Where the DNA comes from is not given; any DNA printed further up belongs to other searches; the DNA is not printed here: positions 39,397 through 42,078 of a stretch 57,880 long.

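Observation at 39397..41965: Low-GC island encoding a 793-aa protein whose only recognisable module is a C-terminal LOG/SLOG nucleotide-processing domain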

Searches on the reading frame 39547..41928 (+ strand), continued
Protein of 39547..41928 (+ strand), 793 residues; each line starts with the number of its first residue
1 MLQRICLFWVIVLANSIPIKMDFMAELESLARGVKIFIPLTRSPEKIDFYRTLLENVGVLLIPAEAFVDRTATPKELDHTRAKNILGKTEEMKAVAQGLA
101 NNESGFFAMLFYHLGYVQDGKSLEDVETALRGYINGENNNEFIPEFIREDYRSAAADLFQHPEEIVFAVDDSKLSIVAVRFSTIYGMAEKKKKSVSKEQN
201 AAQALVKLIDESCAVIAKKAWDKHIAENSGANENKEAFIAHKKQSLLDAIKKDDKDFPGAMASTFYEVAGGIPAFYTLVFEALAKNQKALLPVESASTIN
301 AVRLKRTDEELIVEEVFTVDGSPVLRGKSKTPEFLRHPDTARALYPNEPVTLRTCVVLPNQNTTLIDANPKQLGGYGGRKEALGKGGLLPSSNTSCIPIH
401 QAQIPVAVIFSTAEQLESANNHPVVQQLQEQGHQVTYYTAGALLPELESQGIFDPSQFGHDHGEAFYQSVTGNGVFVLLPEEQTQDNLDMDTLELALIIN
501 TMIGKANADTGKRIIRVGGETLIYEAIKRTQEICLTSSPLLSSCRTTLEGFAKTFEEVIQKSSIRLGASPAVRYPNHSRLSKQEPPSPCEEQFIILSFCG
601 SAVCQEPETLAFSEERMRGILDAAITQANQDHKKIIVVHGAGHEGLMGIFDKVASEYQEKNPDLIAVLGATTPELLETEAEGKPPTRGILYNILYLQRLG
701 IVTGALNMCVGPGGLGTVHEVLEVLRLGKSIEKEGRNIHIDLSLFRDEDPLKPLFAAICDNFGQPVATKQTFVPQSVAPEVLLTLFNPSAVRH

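Call 30: search_solved_structures(query=A2, max_evalue=10, show_alignments=5)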
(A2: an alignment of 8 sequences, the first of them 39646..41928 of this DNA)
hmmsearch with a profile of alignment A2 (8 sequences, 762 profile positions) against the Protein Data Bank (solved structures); distinct sequences matched with E-value up to 10: 13.
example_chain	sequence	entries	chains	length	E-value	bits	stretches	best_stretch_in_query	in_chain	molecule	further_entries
1ydh_A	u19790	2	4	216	0.031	15.7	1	588-694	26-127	At5g11950 | Lysine decarboxylase-like protein At5g11950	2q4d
2a33_A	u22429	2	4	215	0.037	15.4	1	600-694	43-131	hypothetical protein | Uncharacterized protein At2g37210/T2N18.3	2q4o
4npa_A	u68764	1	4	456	0.098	14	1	635-728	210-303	Putative uncharacterized protein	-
2pmb_A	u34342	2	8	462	0.1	14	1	635-728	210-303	Uncharacterized protein | Predicted nucleotide-binding protein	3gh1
2q8p_A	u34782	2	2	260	0.23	12.8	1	58-148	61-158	Iron-regulated surface determinant E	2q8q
9hs1_A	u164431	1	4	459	0.3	12.4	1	635-726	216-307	Pyrimidine/purine nucleotide 5'-monophosphate nucleosidase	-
9hs2_A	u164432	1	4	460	0.31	12.4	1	635-726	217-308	Pyrimidine/purine nucleotide 5'-monophosphate nucleosidase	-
6gfl_A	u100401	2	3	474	0.32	12.3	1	635-726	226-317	Pyrimidine/purine nucleotide 5'-monophosphate nucleosidase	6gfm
5zi9_A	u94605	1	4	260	0.4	12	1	660-698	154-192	Cytokinin riboside 5'-monophosphate phosphoribohydrolase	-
5zbj_A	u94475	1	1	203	0.96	10.7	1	602-695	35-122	Putative cytokinin riboside 5'-monophosphate phosphoribohydrolase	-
7yir_A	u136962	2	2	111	1.4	10.2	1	429-472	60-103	Arf-GAP with Rho-GAP domain, ANK repeat and PH domain-containing protein 3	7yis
5its_A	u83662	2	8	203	1.6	10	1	599-693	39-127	Cytokinin riboside 5'-monophosphate phosphoribohydrolase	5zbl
4rxz_A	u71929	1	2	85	2.2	9.6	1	378-424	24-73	Protein Mdm4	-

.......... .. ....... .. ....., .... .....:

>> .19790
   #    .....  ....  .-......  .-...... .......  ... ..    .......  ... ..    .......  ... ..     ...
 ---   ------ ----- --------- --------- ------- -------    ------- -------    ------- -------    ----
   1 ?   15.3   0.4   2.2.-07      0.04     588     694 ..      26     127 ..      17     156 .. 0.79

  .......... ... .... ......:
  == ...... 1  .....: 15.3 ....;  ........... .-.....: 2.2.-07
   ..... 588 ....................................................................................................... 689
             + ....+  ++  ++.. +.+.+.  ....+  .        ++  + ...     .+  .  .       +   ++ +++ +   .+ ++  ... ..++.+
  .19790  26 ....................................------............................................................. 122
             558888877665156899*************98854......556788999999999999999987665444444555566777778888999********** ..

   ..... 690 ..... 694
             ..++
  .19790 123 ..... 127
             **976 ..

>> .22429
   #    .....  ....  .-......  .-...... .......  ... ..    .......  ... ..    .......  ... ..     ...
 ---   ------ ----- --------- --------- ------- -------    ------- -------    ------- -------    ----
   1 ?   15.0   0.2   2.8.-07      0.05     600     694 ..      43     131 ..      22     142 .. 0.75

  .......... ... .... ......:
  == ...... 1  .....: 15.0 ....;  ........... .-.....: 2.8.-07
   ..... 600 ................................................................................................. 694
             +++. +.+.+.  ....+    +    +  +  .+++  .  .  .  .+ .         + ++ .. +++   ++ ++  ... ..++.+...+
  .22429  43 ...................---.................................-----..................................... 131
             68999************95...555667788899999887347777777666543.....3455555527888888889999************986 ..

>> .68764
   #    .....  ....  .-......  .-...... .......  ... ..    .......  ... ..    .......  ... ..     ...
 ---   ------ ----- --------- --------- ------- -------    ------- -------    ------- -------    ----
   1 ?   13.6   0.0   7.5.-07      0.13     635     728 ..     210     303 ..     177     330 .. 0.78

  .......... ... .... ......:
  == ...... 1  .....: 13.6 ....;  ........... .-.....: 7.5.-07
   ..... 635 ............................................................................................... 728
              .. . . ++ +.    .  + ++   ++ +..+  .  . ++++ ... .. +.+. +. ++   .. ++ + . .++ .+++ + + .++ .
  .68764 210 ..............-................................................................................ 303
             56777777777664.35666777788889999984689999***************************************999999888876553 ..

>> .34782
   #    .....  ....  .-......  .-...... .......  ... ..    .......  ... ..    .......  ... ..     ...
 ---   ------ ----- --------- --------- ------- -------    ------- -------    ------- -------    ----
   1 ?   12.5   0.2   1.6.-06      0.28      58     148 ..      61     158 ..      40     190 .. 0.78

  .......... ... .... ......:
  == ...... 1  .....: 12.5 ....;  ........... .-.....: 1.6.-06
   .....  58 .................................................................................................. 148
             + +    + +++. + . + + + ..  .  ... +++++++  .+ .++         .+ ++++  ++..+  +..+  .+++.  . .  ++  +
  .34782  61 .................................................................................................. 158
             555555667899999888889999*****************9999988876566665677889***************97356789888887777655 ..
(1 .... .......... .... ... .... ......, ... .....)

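Call 33: search_protein_families(library=pfam, proteins=[P0010, P0007], max_evalue=10)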
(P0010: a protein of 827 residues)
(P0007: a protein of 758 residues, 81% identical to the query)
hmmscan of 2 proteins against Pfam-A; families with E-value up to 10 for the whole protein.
P0010 (827 aa): 3 families
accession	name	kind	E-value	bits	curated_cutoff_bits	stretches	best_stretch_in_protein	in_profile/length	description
PF13110.11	DUF3966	-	0.014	15.8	25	1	94-110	16-32/42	Protein of unknown function (DUF3966)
PF00696.33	AA_kinase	-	0.027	14.6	24.9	1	651-707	17-70/234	Amino acid kinase family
PF03641.19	Lysine_decarbox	-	0.13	12.9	27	1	705-761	19-72/131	Possible lysine decarboxylase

P0007 (758 aa): 2 families
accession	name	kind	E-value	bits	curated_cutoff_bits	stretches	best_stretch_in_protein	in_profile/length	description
PF00696.33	AA_kinase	-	0.08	13.1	24.9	1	559-629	2-59/234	Amino acid kinase family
PF03641.19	Lysine_decarbox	-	0.097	13.3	27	1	634-695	16-77/131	Possible lysine decarboxylase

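Call 34: search_protein_families(library=ncbifam, proteins=[P0010, P0007], max_evalue=10)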
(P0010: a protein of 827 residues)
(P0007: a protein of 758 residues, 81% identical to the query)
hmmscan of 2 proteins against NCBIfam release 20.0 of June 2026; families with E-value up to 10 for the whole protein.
P0010 (827 aa): 1 family
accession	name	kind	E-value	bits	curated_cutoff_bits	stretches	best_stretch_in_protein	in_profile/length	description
TIGR00730.1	TIGR00730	subfamily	0.0036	17.1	96.35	1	667-761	32-116/178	TIGR00730 family Rossman fold protein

P0007 (758 aa): 2 families
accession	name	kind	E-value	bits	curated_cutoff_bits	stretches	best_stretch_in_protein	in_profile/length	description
TIGR00730.1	TIGR00730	subfamily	0.0041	16.9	96.35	1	600-695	32-121/178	TIGR00730 family Rossman fold protein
NF040647.1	IPPK_Arch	equivalog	0.0052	16.1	120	1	560-609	1-48/259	isopentenyl phosphate kinase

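Call 56: list_cluster_members(proteins=[P0007, P0010, P0001, P0006])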
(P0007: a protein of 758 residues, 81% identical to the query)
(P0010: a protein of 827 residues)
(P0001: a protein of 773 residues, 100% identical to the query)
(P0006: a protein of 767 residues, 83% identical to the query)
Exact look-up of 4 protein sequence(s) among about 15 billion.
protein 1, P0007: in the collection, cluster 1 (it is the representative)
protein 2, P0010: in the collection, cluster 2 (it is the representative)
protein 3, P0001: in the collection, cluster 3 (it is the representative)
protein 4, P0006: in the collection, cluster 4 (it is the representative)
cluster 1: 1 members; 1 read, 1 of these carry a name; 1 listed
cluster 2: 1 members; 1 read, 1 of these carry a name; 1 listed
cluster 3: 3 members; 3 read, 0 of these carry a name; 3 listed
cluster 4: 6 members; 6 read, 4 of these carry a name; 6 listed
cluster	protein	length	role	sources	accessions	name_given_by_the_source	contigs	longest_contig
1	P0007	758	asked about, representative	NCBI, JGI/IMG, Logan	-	predicted Rossmann-fold nucleotide-binding protein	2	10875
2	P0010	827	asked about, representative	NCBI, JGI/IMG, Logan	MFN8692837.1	MAG: hypothetical protein ACK5XX_00310 [Holosporales bacterium] | predicted Rossmann-fold nucleotide-binding protein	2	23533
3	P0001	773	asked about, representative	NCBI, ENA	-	-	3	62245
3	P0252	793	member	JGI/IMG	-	-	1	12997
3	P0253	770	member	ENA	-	-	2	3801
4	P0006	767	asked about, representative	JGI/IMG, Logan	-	predicted Rossmann-fold nucleotide-binding protein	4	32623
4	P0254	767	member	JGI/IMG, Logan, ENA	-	predicted Rossmann-fold nucleotide-binding protein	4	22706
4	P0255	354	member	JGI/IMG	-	predicted Rossmann-fold nucleotide-binding protein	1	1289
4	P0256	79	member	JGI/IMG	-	hypothetical protein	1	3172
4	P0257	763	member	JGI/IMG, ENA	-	-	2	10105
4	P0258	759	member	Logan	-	-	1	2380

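Call 63: fold_search(model_id=the predicted structure, library=pdb)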
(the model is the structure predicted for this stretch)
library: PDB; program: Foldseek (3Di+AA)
matches with E <= 10: 953; with E <= 0.001: 0
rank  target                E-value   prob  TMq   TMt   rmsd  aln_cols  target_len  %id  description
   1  1rvv_1                3.5e-02  0.89  0.10  0.37   7.8       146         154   12  SYNTHASE/RIBOFLAVIN SYNTHASE COMPLEX OF BACILLUS SUBTILIS (released 1996-12-07)
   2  2aml_A                3.5e-02  0.15  0.08  0.14  18.7       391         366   11  Crystal structure of Lmo0035 protein (46906266) from LISTERIA MONOCYTOGENES 4b F2365 at 1.50 A resolution (released 2005-10-18)
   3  8rz3_B                5.0e-02  0.30  0.08  0.16  18.7       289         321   12  Structures of Se- glycosyltransferase SenB from Variovorax paradoxus (released 2024-09-11)
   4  8k5u_A                5.3e-02  0.30  0.08  0.17  16.1       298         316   15  Se-glycosyltransferase RsSenB (released 2024-02-07)
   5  3c3j_B                5.9e-02  0.21  0.09  0.17  18.3       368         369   10  Crystal structure of tagatose-6-phosphate ketose/aldose isomerase from Escherichia coli (released 2008-02-19)
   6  2ia5_G                6.9e-02  0.16  0.07  0.16  17.3       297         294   11  T4 polynucleotide kinase/phosphatase with bound sulfate and magnesium. (released 2007-06-05)
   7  2jfb_H                7.7e-02  0.82  0.11  0.39  10.3       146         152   13  3D Structure of Lumazine Synthase from Candida albicans (released 2007-05-01)
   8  2cb0_A                7.7e-02  0.12  0.08  0.14  17.2       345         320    8  Crystal structure of glucosamine 6-phosphate deaminase from Pyrococcus furiosus (released 2007-03-13)
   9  4kq6_A                8.1e-02  0.84  0.11  0.38   7.0       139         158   13  Product complex of lumazine synthase from candida glabrata (released 2013-05-29)
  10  4kq6_D                9.0e-02  0.77  0.11  0.37   8.5       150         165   11  Product complex of lumazine synthase from candida glabrata (released 2013-05-29)
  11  2ia5_J                9.0e-02  0.14  0.08  0.15  17.5       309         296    9  T4 polynucleotide kinase/phosphatase with bound sulfate and magnesium. (released 2007-06-05)
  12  6svp_A                9.0e-02  0.11  0.09  0.10  22.0       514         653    8  Crystal structure of human GFAT-1 in complex with Glucose-6-Phosphate, L-Glu, and UDP-GlcNAc (released 2020-01-15)
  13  9exo_A                9.5e-02  0.06  0.07  0.07  37.4       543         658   13  Wzc-K540M-2YE MgADP C1 (released 2025-04-23)
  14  2ia5_E                1.0e-01  0.14  0.07  0.15  17.4       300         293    9  T4 polynucleotide kinase/phosphatase with bound sulfate and magnesium. (released 2007-06-05)
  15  2ia5_L                1.0e-01  0.12  0.08  0.16  17.5       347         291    9  T4 polynucleotide kinase/phosphatase with bound sulfate and magnesium. (released 2007-06-05)
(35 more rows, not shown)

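Call 78: search_dna_similar(query=window:39646-41928:+, collection=plasmids, mode=protein, max_evalue=0.001, max_rows=10)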
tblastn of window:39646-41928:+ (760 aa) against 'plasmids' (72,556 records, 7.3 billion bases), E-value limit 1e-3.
No match.

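Call 79: search_dna_similar(query=window:39646-41928:+, collection=phages, mode=protein, max_evalue=0.001, max_rows=10)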
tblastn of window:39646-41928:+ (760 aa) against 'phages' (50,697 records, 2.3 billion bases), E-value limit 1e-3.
No match.

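Call 81: find_encoding_contigs(protein=P0009, flank=10000, max_places=3)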
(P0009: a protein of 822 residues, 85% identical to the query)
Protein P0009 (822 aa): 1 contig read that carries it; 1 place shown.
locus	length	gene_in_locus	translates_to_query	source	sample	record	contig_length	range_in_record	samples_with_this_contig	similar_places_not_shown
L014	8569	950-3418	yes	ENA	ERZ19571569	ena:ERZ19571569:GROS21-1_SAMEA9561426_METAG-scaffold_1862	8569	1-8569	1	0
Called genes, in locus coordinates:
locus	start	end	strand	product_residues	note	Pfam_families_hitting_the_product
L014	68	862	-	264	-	-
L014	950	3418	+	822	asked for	-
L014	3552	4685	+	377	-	PF01128:IspD, PF02542:YgbB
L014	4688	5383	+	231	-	PF00005:ABC_tran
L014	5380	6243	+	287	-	PF01063:Aminotran_4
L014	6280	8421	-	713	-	-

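Call 82: find_encoding_contigs(protein=P0008, flank=10000, max_places=3)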
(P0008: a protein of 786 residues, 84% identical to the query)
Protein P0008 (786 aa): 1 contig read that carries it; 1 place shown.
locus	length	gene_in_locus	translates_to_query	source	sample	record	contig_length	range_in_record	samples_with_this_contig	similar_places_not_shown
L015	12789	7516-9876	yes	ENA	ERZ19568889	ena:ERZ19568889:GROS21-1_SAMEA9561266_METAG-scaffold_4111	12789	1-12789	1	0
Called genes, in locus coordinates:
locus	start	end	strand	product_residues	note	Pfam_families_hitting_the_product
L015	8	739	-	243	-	-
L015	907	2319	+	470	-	PF00206:Lyase_1, PF10415:FumaraseC_C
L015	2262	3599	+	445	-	PF01512:Complex1_51K, PF10531:SLBB (weak), PF22461:SLBB_2, PF10589:NADH_4Fe-4S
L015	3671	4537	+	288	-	PF01145:Band_7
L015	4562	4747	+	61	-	-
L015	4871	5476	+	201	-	PF02661:Fic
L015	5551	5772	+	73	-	PF05509:TraY (weak)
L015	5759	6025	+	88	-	PF05016:ParE_toxin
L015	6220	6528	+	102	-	-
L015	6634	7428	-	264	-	-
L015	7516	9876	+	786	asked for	-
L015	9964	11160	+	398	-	PF01128:IspD, PF02542:YgbB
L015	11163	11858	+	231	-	PF00005:ABC_tran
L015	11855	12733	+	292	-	PF01063:Aminotran_4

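Call 86: search_protein_families(library=pfam, proteins=[P0008, P0009, L002:3939-5375:+, L002:5839-6147:+, L002:6327-7112:-, L014:6280-8421:-], max_evalue=0.01)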
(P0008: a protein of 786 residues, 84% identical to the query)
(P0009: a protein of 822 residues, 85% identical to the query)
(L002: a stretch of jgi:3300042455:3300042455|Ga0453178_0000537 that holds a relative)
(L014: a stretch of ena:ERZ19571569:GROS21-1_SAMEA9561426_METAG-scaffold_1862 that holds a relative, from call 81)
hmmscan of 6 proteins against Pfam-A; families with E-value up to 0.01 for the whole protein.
P0008 (786 aa): 0 families

P0009 (822 aa): 0 families

L002:3939-5375:+ (478 aa): 0 families

L002:5839-6147:+ (102 aa): 0 families

L002:6327-7112:- (261 aa): 1 family
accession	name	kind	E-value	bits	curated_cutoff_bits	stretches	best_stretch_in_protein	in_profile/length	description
PF01571.26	GCV_T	-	0.00066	19.4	25.6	1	12-84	52-127/255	Aminomethyltransferase folate-binding domain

L014:6280-8421:- (713 aa): 2 families
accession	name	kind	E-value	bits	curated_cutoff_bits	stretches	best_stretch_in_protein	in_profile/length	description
PF03775.22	MinC_C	-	0.006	17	33.2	0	355-398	1-43/102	Septum formation inhibitor MinC, C-terminal domain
PF03961.19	FapA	-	0.0095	16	31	1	606-667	14-68/272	Flagellar Assembly Protein A beta solenoid domain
